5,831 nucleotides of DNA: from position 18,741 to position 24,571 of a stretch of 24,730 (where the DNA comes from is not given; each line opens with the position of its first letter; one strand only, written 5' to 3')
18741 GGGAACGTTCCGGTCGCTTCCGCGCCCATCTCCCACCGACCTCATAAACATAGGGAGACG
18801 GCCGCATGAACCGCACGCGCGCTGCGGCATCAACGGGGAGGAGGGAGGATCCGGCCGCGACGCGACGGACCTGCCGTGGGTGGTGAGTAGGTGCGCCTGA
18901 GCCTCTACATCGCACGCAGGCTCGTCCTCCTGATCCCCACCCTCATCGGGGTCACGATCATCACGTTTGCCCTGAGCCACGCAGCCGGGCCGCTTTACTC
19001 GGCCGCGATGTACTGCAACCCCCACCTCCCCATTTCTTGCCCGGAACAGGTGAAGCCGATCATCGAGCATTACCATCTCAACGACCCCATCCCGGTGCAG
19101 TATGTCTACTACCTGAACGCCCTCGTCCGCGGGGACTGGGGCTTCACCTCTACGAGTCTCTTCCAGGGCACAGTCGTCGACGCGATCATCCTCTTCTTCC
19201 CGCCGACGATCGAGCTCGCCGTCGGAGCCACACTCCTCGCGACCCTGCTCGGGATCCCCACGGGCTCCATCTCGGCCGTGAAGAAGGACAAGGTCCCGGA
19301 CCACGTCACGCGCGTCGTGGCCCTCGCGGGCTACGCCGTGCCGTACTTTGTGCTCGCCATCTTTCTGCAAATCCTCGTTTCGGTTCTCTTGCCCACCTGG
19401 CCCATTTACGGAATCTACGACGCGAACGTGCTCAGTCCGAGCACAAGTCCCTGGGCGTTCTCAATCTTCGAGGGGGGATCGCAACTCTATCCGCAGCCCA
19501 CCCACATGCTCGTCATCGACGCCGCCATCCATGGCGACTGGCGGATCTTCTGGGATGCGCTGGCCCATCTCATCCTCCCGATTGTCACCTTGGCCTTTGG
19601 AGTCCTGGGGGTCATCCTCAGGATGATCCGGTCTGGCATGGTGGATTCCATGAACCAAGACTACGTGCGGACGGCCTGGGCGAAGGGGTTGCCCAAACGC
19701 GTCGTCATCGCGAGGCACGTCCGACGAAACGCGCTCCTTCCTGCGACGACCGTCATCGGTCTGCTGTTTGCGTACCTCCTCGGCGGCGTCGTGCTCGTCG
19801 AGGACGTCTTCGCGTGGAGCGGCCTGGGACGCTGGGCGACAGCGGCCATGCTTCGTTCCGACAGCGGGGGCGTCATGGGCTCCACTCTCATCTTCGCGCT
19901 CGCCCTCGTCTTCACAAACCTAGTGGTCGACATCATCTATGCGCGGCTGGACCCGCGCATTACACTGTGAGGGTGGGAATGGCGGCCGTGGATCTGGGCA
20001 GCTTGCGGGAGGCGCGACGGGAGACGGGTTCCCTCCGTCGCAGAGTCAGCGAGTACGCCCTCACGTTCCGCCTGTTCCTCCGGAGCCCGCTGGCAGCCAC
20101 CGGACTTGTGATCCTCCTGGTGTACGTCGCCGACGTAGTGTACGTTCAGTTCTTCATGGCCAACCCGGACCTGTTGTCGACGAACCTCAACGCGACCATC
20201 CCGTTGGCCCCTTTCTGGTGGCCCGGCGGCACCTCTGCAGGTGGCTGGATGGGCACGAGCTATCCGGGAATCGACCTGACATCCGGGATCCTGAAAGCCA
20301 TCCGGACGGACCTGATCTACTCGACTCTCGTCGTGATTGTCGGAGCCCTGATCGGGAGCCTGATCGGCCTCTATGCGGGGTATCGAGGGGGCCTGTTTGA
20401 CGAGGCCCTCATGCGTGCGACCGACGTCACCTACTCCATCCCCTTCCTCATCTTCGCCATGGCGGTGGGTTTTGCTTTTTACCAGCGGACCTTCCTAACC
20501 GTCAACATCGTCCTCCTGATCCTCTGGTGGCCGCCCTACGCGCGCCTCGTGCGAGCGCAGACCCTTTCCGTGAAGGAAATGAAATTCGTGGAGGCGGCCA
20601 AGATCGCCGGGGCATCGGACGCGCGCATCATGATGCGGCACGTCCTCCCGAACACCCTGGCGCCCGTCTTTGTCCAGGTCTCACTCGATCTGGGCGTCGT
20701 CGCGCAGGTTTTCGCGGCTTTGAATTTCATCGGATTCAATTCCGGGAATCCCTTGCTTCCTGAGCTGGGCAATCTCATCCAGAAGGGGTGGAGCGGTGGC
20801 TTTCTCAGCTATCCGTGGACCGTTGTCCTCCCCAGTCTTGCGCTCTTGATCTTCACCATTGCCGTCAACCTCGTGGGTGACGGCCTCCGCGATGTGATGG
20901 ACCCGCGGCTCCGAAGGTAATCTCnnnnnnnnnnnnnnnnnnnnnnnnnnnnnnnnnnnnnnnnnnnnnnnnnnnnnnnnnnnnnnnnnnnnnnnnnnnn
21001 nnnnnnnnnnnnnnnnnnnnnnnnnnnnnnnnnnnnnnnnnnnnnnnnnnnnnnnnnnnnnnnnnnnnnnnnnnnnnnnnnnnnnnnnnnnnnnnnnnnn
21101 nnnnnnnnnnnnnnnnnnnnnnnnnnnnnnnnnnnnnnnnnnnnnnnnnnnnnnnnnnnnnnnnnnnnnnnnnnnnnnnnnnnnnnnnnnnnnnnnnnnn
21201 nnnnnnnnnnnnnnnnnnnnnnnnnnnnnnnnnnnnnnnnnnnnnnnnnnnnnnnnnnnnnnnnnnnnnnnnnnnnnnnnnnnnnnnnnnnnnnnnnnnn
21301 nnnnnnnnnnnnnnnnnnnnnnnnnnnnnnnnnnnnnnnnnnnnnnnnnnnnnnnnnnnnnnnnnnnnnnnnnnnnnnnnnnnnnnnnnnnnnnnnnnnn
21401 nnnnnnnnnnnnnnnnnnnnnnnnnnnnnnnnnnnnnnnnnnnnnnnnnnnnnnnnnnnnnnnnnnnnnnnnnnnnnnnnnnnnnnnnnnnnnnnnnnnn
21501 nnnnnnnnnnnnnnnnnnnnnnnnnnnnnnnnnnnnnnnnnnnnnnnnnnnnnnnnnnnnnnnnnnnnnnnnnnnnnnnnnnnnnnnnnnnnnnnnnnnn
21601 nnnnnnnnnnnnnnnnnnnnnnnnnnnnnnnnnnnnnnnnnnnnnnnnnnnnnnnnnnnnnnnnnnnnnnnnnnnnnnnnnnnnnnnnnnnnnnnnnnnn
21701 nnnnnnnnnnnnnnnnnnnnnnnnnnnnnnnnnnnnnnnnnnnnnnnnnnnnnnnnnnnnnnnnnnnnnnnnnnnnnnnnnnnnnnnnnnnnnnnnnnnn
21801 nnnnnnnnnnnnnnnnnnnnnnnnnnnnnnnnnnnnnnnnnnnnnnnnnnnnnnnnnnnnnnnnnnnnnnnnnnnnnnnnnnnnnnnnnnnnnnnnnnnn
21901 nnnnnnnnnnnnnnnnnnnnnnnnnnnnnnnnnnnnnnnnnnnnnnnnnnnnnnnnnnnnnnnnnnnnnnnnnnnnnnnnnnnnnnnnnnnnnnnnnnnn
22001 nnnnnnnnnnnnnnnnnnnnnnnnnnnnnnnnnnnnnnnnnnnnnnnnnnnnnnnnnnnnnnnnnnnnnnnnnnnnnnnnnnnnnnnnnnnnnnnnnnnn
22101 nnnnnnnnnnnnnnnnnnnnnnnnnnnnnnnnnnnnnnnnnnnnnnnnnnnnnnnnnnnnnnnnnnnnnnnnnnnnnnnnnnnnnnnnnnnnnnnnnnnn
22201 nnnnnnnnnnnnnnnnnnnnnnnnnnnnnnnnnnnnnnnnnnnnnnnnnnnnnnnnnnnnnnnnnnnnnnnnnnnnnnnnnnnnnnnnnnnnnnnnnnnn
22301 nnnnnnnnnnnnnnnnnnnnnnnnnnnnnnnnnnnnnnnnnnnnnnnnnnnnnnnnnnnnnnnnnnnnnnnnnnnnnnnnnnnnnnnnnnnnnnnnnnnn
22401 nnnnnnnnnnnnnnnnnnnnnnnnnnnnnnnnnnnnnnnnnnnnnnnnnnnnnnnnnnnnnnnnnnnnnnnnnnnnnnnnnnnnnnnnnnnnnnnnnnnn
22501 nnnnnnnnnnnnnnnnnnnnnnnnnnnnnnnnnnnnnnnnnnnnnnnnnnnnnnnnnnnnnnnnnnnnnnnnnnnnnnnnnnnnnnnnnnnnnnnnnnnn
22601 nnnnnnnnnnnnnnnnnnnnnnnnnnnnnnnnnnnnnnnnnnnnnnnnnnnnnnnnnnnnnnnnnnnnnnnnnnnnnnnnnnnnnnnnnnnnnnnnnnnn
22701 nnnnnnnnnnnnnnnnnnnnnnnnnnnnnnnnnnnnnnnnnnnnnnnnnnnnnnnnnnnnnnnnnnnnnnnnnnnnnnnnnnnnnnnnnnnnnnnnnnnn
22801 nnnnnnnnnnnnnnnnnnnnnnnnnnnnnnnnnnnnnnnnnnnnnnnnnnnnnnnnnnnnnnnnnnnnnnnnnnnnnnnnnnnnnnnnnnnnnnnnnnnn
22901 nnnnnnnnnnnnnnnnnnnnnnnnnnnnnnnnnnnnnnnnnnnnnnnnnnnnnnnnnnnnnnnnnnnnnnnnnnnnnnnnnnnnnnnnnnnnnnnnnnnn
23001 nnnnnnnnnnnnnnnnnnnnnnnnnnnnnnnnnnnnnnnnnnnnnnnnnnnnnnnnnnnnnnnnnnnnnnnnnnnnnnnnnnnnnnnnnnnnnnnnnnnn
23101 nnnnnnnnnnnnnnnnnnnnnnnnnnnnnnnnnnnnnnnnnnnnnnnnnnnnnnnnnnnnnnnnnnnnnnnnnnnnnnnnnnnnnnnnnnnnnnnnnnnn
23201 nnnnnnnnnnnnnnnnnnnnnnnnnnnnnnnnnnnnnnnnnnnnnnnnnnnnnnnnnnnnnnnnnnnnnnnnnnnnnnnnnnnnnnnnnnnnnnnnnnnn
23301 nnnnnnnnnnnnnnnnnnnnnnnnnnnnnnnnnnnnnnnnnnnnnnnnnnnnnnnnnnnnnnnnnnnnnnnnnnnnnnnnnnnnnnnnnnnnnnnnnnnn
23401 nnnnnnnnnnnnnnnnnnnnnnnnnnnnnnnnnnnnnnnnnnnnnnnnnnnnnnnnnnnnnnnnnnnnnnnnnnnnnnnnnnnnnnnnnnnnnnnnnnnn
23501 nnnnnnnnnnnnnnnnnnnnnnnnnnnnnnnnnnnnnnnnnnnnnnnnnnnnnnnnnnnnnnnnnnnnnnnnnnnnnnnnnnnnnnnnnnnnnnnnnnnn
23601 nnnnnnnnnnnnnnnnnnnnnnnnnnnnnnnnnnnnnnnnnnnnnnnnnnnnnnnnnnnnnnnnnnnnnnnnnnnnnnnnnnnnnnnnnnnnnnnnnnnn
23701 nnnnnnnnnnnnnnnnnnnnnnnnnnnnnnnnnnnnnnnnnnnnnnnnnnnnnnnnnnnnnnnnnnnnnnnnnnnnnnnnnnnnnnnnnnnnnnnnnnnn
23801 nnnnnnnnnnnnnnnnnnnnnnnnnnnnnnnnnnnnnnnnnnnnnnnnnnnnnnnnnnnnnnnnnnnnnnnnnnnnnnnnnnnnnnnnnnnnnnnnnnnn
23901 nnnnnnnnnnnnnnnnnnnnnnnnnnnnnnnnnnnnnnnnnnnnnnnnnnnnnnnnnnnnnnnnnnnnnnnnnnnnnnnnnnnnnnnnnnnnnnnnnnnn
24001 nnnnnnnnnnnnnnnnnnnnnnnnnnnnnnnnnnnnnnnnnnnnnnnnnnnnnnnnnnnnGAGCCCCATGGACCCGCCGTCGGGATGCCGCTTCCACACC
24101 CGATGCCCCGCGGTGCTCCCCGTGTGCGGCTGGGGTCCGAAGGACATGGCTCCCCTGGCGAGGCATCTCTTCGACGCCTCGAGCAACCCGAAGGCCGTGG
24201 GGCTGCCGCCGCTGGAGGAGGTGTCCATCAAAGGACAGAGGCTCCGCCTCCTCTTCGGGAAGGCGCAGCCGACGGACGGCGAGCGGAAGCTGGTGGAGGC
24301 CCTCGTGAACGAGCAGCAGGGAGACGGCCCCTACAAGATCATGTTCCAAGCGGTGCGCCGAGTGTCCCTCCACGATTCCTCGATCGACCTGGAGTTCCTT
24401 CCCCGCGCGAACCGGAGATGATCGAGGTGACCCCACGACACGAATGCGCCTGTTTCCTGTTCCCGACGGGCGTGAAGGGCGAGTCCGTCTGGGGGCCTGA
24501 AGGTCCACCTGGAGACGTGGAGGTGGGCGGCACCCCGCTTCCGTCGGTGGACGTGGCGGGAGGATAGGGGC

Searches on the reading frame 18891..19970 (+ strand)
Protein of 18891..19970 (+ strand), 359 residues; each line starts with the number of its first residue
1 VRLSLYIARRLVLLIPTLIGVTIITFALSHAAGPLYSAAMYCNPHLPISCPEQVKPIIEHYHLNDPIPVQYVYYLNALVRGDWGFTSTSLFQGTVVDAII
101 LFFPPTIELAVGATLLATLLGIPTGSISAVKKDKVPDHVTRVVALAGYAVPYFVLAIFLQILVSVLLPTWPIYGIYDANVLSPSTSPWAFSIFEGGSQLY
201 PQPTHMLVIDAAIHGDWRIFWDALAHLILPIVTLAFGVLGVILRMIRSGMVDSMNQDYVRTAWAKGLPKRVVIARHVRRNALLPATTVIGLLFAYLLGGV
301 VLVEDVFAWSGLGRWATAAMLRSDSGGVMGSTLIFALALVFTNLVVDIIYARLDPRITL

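Call 21: search_protein_families(library=pfam, proteins=[window:18891-19970:+], max_evalue=0.00001)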
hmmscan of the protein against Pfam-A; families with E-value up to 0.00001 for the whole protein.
window:18891-19970:+ (359 aa): 1 family
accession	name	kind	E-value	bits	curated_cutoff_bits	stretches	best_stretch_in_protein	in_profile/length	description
PF00528.27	BPD_transp_1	-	1.2e-35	123.3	26.4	1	121-358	1-183/184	Binding-protein-dependent transport system inner membrane component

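Call 59: find_homologous_proteins(query=window:18891-19967:+, max_evalue=1e-20)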
Query window:18891-19967:+ (359 aa): 1900 proteins with E <= 1e-20 among 8000 candidates; the best 120 are listed. Only proteins of 197 to 629 residues were searched: fused or split forms outside these lengths cannot appear, so this answer is no evidence that the protein stands alone or is whole; lengths 'longer' or 'shorter' looks for them.
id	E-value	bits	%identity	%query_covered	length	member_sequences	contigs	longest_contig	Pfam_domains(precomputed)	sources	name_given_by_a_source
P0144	1.2e-226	770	97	100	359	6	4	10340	PF19300.5,PF00528.28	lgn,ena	-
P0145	6.6e-211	718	89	100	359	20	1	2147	PF19300.5,PF00528.28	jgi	jgi:peptide/nickel transport system permease protein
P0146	1.4e-205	700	87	100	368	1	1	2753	PF19300.5,PF00528.28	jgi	jgi:peptide/nickel transport system permease protein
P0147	2.4e-201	687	86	100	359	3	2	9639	PF00528.28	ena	-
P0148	9.0e-201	685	85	100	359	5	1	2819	PF19300.5,PF00528.28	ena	-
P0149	1.5e-200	684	83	100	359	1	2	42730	PF00528.28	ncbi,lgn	-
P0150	4.5e-190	649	83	100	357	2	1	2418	PF19300.5,PF00528.28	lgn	-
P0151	1.3e-174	599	75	100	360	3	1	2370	PF19300.5,PF00528.28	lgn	-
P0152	2.3e-165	568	72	100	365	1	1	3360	PF00528.28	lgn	-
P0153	6.4e-164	563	71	100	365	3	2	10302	PF00528.28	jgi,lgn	jgi:peptide/nickel transport system permease protein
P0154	2.2e-163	562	69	100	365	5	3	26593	PF00528.28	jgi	jgi:peptide/nickel transport system permease protein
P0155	1.7e-162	559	70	100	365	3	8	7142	PF19300.5,PF00528.28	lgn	-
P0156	2.1e-159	549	70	100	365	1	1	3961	PF00528.28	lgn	-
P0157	3.2e-152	525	64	100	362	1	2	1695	PF19300.5,PF00528.28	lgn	-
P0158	7.5e-150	517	64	100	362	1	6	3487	PF00528.28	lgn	-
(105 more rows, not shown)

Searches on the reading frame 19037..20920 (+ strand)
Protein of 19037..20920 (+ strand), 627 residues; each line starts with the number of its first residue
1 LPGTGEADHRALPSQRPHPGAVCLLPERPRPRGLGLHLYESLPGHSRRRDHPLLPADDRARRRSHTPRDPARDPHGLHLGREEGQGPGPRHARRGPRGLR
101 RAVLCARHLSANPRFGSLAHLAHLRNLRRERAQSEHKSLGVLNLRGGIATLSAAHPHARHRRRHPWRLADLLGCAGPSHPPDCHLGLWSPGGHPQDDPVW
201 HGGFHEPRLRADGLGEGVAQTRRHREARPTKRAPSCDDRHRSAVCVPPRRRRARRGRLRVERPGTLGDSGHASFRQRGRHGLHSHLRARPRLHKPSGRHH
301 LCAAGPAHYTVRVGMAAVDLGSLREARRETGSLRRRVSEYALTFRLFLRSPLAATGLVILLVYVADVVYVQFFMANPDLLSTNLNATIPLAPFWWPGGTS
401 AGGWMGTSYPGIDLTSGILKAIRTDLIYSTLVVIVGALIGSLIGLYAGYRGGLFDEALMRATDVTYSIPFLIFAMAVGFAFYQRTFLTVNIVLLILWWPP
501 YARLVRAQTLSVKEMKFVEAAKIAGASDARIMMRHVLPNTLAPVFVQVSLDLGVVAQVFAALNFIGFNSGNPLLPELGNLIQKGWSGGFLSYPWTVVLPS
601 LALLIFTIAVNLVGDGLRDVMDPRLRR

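Call 21: search_protein_families(library=pfam, proteins=[window:19037-20920:+], max_evalue=0.00001)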
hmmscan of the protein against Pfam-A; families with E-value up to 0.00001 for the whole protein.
window:19037-20920:+ (627 aa): 1 family
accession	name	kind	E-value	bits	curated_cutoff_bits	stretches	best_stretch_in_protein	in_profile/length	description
PF00528.27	BPD_transp_1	-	1.2e-30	107.1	26.4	1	440-627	1-184/184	Binding-protein-dependent transport system inner membrane component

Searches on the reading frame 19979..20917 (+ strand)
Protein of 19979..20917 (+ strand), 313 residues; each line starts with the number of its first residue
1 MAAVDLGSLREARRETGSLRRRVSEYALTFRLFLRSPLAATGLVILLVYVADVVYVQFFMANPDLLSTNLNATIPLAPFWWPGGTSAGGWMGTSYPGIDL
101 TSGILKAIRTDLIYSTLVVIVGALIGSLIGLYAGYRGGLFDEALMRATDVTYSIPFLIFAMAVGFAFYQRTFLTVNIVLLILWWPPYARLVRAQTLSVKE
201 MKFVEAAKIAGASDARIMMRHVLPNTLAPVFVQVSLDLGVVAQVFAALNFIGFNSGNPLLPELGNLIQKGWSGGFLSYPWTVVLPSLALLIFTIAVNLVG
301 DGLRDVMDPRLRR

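Call 58: find_homologous_proteins(query=window:19979-20917:+, max_evalue=1e-20)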
Query window:19979-20917:+ (313 aa): 4561 proteins with E <= 1e-20 among 8000 candidates; the best 120 are listed. Only proteins of 172 to 548 residues were searched: fused or split forms outside these lengths cannot appear, so this answer is no evidence that the protein stands alone or is whole; lengths 'longer' or 'shorter' looks for them.
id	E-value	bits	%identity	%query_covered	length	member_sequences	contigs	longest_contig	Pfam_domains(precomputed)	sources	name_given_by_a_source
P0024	3.6e-195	665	97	100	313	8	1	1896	PF00528.28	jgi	jgi:peptide/nickel transport system permease protein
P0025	3.7e-174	596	86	100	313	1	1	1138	PF00528.28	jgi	-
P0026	2.3e-173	594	87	100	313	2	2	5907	PF00528.28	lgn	-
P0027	4.4e-172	589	86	100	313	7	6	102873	PF00528.28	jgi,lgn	jgi:peptide/nickel transport system permease protein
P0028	5.5e-172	589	86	100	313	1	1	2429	PF00528.28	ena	-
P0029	5.5e-169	579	84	100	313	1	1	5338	PF00528.28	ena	-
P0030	8.9e-169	579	85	100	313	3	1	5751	PF00528.28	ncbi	-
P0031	1.0e-168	578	83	100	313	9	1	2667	PF00528.28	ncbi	-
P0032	1.2e-168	578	83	100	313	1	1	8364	PF00528.28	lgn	-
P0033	4.2e-168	576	83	100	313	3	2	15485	PF00528.28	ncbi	-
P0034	5.5e-164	563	81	100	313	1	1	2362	PF00528.28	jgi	jgi:peptide/nickel transport system permease protein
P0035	4.4e-161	553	79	100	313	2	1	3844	PF00528.28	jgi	jgi:peptide/nickel transport system permease protein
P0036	4.2e-141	488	73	94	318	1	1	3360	PF00528.28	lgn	-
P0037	9.5e-141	486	76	94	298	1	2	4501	PF00528.28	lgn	-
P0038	3.2e-140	485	70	100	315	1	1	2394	PF00528.28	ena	-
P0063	2.7e-127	442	70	89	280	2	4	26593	PF00528.28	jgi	jgi:peptide/nickel transport system permease protein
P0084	5.4e-115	402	64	94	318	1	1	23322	PF00528.28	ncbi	-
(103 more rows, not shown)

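Call 60: find_encoding_contigs(protein=P0063, flank=6000, max_places=1)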
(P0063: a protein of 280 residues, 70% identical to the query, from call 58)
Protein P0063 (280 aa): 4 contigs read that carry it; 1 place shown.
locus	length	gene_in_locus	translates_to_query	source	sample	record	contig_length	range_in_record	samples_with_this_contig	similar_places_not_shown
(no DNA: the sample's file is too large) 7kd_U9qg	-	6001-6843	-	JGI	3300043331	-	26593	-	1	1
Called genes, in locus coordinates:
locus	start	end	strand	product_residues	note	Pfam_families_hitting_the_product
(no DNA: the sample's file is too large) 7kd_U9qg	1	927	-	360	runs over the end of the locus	PF06032:S-Me-THD_N, PF20906:S-Me-THD_C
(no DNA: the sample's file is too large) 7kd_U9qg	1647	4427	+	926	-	PF18911:PKD_4, PF00801:PKD (weak), PF18911:PKD_4 (weak), PF00496:SBP_bac_5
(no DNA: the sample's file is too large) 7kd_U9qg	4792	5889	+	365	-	PF00528:BPD_transp_1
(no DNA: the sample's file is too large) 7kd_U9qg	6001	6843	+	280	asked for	PF00528:BPD_transp_1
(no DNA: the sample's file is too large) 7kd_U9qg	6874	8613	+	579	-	PF00005:ABC_tran, PF08352:oligo_HPY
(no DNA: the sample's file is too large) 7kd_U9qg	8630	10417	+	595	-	PF00005:ABC_tran, PF02463:SMC_N (faint), PF13304:AAA_21 (faint), PF00005:ABC_tran, PF08352:oligo_HPY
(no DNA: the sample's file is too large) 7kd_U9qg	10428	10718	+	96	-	-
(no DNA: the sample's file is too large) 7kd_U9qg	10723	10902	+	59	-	-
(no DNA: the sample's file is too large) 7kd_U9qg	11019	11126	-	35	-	-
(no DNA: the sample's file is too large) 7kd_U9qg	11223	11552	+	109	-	PF13378:MR_MLE_C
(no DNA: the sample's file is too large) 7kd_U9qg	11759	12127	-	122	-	-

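Call 61: find_encoding_contigs(protein=P0084, flank=6000, max_places=1)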
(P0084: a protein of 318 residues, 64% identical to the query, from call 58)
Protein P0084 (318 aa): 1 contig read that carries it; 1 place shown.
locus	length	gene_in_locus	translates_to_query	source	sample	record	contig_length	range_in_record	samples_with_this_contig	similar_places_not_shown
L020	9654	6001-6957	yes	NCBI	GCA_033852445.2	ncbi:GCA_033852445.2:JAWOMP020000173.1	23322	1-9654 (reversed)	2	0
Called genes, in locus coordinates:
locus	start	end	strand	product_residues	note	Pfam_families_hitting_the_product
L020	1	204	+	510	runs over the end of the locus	PF02142:MGS, PF01808:AICARFT_IMPCHas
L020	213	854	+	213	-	PF00551:Formyl_trans_N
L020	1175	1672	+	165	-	PF13185:GAF_2, PF01590:GAF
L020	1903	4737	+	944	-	PF00801:PKD (faint), PF18911:PKD_4 (weak), PF00496:SBP_bac_5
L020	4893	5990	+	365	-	PF00528:BPD_transp_1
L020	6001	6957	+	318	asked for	PF00528:BPD_transp_1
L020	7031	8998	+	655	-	PF00005:ABC_tran, PF08352:oligo_HPY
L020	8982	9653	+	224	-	?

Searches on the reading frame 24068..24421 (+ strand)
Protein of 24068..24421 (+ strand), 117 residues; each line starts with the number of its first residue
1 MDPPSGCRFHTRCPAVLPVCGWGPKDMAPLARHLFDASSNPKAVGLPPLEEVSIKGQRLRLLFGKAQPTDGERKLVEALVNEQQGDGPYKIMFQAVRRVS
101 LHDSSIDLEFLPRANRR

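Call 6: search_protein_families(library=pfam, proteins=[window:24068-24421:+], max_evalue=0.1)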
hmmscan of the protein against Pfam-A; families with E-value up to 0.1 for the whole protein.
window:24068-24421:+ (117 aa): 1 family
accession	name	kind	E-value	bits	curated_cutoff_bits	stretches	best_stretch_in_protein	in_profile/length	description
PF08352.17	oligo_HPY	-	0.0048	17.7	27.1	1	3-20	48-65/65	Oligopeptide/dipeptide transporter, C-terminal region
